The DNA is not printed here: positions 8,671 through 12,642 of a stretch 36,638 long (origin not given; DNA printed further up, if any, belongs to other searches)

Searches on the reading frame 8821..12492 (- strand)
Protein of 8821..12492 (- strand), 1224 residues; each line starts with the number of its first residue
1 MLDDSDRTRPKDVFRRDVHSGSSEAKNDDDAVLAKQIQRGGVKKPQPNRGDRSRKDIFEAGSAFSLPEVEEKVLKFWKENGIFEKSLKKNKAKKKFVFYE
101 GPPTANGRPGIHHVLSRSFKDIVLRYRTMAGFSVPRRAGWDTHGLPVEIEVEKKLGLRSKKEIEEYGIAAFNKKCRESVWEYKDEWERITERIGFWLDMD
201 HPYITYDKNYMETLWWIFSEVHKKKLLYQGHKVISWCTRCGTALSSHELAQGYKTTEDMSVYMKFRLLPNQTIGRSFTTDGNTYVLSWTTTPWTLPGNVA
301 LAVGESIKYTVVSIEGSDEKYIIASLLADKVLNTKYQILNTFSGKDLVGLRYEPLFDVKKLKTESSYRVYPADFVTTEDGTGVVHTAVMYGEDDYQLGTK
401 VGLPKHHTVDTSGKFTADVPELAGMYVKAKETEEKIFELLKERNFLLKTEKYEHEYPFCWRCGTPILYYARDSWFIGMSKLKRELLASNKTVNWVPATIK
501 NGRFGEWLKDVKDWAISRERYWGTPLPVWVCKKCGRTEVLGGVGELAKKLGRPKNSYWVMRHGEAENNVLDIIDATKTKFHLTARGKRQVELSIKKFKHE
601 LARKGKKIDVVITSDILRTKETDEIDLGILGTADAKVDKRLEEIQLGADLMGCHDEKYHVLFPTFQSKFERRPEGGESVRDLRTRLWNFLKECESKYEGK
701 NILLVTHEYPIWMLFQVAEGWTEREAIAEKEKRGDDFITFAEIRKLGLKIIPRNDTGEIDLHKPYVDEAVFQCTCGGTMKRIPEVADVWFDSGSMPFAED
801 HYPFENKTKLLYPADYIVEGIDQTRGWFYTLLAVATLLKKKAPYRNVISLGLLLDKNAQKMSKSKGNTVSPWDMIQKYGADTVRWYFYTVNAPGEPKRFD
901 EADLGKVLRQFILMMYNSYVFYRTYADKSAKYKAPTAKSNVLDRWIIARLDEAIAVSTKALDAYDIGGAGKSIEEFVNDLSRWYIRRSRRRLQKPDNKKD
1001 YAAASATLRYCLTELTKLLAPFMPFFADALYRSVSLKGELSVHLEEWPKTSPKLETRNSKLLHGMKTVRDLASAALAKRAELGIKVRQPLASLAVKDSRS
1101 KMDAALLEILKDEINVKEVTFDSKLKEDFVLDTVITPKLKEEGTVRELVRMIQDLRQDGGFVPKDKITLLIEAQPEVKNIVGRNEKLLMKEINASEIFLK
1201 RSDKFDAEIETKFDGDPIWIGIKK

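Call 93: search_protein_families(library=pfam, proteins=[window:8821-12492:-], max_evalue=0.001)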
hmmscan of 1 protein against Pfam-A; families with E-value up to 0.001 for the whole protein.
window:8821-12492:- (1224 aa): 6 families
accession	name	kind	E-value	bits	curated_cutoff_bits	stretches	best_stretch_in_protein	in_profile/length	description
PF00133.28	tRNA-synt_1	-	9.9e-124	413.7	22.7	2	73-548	2-265/414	tRNA synthetases class I (I, L, M and V)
PF08264.19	Anticodon_1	-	9.4e-32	110.4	25.1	1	943-1090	1-144/148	Anticodon-binding domain of tRNA ligase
PF00300.27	His_Phos_1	-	2.4e-24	86.5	21.7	1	558-723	2-163/194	Histidine phosphatase superfamily (branch 1)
PF19302.4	DUF5915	-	1.2e-18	67.8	27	1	1130-1223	103-193/195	Domain of unknown function (DUF5915)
PF09334.17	tRNA-synt_1g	-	1.2e-16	61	20.1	1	828-901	295-368/391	tRNA synthetases class I (M)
PF01921.24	tRNA-synt_1f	-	3.4e-05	23.4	27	1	834-911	257-332/360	tRNA synthetases class I (K)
